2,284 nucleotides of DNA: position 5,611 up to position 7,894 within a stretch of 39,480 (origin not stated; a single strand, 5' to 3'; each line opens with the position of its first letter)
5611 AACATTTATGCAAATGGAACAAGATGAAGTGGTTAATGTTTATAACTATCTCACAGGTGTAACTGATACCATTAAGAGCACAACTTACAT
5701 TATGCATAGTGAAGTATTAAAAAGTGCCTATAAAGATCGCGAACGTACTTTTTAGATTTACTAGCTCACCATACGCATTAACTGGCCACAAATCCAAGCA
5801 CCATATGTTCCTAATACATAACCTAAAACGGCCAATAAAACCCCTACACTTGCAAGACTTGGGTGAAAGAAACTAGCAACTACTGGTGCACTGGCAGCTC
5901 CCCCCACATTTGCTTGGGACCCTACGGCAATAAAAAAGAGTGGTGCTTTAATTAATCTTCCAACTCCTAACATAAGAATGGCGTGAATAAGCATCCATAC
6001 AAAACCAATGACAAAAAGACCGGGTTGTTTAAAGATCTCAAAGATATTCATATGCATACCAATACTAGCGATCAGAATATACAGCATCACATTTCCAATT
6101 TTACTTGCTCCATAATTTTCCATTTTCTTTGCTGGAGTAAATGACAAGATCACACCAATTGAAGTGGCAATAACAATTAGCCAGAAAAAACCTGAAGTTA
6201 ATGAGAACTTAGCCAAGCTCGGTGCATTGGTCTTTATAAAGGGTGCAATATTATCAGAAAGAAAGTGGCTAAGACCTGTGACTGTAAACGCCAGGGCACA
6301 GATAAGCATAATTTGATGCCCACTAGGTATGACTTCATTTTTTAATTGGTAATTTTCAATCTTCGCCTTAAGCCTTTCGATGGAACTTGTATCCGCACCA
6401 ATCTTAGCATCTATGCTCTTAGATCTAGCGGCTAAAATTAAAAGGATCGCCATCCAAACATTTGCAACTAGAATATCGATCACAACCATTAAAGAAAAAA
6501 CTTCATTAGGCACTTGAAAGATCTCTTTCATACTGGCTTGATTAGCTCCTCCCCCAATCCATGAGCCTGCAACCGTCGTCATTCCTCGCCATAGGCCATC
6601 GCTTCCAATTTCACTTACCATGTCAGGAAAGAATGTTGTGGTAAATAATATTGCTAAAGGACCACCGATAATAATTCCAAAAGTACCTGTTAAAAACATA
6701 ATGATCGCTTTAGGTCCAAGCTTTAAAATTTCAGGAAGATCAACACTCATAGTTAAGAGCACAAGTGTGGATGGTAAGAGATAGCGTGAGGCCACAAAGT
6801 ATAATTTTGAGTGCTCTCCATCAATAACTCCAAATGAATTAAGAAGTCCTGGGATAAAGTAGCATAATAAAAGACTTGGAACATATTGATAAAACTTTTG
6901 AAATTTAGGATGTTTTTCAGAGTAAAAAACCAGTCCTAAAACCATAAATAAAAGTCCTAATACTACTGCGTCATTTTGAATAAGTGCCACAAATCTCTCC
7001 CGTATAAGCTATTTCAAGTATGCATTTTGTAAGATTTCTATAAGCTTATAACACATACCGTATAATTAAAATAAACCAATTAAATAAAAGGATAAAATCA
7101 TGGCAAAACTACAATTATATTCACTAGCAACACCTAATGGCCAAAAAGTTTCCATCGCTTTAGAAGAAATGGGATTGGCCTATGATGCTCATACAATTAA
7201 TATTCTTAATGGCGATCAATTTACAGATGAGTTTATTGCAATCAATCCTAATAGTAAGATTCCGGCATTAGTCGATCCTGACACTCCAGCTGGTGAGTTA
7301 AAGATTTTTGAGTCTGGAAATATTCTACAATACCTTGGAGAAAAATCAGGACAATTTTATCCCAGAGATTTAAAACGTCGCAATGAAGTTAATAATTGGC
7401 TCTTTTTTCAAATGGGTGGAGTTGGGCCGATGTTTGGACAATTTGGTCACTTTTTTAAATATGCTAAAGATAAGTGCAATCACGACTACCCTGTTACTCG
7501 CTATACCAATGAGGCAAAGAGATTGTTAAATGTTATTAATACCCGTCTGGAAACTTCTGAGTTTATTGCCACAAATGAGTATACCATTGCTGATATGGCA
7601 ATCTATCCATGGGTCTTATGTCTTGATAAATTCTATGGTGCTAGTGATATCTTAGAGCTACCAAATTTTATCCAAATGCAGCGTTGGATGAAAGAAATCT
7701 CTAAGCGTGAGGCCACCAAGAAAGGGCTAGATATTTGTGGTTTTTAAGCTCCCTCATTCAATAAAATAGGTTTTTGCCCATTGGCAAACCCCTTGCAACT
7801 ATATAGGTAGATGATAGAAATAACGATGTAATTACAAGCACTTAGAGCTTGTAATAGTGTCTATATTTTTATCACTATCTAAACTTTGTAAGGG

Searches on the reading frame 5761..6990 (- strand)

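Call 64: search_protein_families(library=pfam, proteins=[window:5761-6990:-], max_evalue=0.00001)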
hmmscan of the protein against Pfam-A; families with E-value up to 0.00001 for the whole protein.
window:5761-6990:- (409 aa): 1 family
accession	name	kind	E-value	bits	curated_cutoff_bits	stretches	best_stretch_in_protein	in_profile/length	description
PF05684.17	DUF819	-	4.3e-96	322.7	27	1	12-407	1-378/379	Protein of unknown function (DUF819)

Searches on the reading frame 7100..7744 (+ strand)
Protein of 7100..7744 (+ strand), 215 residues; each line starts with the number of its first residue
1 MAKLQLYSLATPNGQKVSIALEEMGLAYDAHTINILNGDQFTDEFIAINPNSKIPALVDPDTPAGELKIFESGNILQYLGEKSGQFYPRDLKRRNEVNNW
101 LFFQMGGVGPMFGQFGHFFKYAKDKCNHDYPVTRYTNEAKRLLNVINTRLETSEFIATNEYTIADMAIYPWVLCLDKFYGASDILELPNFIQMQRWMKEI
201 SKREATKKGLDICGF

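Call 64: search_protein_families(library=pfam, proteins=[window:7100-7744:+], max_evalue=0.00001)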
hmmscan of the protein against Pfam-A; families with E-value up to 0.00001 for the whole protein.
window:7100-7744:+ (215 aa): 4 families
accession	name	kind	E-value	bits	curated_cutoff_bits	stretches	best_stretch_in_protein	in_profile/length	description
PF13409.12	GST_N_2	-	1.9e-12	48.1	25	1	12-81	3-69/70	Glutathione S-transferase, N-terminal domain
PF02798.26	GST_N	-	5.8e-12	46.2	20.9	1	3-80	2-75/76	Glutathione S-transferase, N-terminal domain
PF13417.12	GST_N_3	-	7.7e-11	42.6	22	1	8-84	3-72/75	Glutathione S-transferase, N-terminal domain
PF00043.30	GST_C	-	1.7e-07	31.8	20.7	1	138-204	30-93/93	Glutathione S-transferase, C-terminal domain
